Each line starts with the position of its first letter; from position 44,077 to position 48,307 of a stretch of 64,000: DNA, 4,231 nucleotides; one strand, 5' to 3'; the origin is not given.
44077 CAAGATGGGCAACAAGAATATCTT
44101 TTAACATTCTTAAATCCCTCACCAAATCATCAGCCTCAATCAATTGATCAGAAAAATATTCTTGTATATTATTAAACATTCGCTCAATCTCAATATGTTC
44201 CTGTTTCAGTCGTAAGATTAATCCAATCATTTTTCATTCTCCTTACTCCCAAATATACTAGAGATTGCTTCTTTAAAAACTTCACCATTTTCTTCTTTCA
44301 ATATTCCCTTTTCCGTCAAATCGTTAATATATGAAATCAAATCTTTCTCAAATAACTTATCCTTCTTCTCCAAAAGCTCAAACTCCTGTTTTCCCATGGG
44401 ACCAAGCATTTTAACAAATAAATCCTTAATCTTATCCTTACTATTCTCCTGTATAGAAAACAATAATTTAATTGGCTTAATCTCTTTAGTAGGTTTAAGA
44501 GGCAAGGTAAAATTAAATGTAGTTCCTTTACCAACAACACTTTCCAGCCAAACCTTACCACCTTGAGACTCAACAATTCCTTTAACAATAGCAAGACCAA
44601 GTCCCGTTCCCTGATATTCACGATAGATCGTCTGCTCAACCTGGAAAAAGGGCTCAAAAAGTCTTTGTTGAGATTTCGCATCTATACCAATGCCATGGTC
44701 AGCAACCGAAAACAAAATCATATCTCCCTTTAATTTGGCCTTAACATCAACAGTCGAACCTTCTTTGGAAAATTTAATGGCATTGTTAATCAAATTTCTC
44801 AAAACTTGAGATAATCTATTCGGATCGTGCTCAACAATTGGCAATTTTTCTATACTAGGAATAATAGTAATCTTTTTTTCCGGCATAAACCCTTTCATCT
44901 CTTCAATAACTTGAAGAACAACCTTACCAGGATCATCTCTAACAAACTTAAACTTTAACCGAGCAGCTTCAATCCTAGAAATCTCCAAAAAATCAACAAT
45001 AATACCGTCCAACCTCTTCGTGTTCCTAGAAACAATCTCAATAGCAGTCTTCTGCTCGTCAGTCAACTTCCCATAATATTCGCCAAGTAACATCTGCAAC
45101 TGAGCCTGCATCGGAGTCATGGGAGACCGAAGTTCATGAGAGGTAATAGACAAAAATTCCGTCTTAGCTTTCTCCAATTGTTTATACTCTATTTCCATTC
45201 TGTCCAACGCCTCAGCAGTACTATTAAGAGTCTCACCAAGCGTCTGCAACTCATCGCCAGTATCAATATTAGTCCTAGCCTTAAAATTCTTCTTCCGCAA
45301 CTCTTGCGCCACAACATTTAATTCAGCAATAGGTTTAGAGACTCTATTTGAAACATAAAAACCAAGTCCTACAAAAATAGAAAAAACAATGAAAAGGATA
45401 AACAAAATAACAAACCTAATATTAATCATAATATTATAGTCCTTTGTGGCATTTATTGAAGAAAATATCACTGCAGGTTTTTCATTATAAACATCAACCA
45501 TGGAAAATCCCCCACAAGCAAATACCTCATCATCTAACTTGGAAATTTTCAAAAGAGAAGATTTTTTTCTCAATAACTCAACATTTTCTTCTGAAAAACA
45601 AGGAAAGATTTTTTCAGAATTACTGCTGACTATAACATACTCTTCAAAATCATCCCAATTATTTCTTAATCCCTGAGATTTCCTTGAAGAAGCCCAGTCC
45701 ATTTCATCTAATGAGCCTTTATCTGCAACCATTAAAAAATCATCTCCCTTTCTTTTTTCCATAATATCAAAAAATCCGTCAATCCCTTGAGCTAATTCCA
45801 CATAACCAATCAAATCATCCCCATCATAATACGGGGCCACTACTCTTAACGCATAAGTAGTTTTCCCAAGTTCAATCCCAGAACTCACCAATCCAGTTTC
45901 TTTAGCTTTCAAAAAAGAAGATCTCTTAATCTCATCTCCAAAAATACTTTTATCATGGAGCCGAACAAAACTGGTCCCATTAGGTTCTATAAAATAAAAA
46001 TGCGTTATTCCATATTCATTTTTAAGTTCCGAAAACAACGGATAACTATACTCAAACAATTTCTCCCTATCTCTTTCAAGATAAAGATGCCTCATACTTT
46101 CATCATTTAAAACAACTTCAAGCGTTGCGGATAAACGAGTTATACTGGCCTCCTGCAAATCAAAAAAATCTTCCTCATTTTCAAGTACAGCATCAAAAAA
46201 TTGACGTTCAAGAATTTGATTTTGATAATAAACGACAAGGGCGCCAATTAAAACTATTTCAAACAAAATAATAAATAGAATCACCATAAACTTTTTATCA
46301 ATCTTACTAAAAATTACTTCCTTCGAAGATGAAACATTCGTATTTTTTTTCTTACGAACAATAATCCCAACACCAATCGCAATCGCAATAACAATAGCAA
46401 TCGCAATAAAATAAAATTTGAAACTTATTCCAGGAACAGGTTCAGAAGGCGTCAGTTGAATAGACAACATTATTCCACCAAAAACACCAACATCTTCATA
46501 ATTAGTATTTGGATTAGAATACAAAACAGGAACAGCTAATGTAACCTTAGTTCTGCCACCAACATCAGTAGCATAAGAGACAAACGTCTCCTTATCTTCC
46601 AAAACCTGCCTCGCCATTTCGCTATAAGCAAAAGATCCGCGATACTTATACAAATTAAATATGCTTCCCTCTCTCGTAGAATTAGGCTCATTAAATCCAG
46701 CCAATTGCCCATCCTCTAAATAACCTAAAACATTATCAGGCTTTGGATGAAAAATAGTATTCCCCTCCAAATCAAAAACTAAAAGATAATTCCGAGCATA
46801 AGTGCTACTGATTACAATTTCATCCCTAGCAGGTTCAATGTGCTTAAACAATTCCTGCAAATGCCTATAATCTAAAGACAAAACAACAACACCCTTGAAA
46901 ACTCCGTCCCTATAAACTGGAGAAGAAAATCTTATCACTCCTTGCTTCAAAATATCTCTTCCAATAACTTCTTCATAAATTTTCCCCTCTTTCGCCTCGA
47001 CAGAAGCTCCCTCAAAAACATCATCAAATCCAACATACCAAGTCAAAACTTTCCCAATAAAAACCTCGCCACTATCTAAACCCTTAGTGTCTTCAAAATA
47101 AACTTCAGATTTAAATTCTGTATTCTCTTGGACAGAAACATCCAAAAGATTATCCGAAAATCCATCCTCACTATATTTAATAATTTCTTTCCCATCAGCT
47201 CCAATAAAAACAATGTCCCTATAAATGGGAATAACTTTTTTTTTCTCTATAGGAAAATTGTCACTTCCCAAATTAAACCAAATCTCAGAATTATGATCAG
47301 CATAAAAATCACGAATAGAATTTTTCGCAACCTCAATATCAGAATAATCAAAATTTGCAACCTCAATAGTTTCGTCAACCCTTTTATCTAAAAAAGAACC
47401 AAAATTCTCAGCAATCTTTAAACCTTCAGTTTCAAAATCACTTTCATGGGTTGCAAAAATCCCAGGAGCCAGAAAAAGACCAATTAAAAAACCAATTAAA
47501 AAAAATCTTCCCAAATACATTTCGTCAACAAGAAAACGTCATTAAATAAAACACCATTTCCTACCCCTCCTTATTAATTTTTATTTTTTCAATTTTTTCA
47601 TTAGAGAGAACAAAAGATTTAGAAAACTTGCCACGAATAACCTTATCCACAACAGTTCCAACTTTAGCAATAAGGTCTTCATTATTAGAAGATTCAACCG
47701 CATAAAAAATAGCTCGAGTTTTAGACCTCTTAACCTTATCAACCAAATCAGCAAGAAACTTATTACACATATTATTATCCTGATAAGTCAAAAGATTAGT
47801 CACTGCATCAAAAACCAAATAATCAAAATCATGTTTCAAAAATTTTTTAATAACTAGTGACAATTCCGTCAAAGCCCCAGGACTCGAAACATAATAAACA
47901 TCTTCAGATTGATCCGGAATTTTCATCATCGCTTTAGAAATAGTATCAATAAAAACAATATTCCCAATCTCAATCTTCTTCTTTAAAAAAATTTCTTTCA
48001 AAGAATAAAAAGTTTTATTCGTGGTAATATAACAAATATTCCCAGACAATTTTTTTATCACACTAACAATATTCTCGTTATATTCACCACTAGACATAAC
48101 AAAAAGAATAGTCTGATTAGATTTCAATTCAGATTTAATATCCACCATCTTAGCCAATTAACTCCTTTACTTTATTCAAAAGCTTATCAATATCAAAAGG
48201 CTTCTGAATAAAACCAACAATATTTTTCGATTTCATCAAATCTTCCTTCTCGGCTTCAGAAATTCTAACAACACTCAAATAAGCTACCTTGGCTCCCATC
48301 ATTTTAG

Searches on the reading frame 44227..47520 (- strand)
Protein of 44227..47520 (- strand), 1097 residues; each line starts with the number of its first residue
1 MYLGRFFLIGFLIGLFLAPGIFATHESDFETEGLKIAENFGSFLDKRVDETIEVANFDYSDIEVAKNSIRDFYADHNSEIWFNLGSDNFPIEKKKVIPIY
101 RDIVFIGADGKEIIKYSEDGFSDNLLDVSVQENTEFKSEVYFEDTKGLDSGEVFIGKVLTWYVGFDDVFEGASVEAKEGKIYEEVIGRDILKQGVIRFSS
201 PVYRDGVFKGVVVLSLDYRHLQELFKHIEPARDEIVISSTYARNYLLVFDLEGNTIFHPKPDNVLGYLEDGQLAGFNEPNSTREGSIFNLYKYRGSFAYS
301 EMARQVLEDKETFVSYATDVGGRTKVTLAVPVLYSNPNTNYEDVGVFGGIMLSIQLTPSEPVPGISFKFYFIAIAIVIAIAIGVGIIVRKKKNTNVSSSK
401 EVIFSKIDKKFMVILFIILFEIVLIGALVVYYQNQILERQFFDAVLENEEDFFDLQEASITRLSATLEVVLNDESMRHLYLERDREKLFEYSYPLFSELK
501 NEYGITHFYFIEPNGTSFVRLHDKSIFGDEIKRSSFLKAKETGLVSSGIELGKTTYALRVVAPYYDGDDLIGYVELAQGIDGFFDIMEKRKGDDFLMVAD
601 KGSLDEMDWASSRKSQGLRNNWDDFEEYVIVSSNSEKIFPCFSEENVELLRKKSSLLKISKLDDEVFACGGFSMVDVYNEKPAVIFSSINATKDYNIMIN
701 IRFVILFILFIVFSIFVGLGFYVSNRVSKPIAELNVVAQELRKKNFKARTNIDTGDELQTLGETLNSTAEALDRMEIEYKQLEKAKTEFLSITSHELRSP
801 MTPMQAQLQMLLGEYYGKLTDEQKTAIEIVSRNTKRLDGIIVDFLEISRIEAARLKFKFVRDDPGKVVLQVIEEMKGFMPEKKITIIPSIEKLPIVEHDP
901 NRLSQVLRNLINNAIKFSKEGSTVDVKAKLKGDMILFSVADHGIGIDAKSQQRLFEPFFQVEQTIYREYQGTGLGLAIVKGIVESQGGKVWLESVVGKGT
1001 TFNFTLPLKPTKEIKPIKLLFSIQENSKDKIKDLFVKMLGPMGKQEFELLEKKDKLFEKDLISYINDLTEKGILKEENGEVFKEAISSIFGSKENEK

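Call 49: search_protein_families(library=pfam, proteins=[window:44227-47520:-], max_evalue=0.001)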
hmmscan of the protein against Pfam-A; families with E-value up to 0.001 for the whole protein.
window:44227-47520:- (1097 aa): 5 families
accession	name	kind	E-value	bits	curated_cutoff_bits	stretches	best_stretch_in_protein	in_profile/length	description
PF02518.31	HATPase_c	-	2.1e-30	105.8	26.4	1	899-1009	2-110/111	Histidine kinase-, DNA gyrase B-, and HSP90-like ATPase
PF00512.31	HisKA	-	1.4e-14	54.3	26.9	1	785-852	1-65/66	His Kinase A (phospho-acceptor) domain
PF14827.12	dCache_3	-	5.8e-14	52.7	25.7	1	459-617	22-180/239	Double sensory domain of two-component sensor kinase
PF02743.24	dCache_1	-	6e-12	46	45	1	166-296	94-221/240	Cache domain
PF00672.30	HAMP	-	8.2e-08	32.9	25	1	723-773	2-52/53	HAMP domain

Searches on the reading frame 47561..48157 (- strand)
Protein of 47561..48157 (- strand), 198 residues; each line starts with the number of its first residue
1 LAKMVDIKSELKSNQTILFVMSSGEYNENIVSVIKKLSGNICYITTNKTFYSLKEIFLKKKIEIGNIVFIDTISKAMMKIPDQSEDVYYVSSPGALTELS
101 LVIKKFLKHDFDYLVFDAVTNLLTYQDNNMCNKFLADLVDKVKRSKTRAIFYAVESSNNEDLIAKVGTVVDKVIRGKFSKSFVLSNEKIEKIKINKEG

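Call 31: search_protein_families(library=pfam, proteins=[window:47561-48157:-], max_evalue=0.01)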
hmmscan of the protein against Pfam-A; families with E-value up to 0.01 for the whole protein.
window:47561-48157:- (198 aa): 4 families
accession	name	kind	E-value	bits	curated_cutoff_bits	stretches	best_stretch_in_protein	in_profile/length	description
PF23365.1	DUF7090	-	8.4e-08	32.6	27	1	40-175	44-181/192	Family of unknown function (DUF7090)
PF24336.1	DUF7504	-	0.001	20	27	1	87-174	81-177/179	Family of unknown function (DUF7504)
PF06897.17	DUF1269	-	0.003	18.3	26.9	0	4-42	45-83/100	Protein of unknown function (DUF1269)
PF05763.18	DUF835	-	0.0081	16.4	33.1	0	90-154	55-120/136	Protein of unknown function (DUF835)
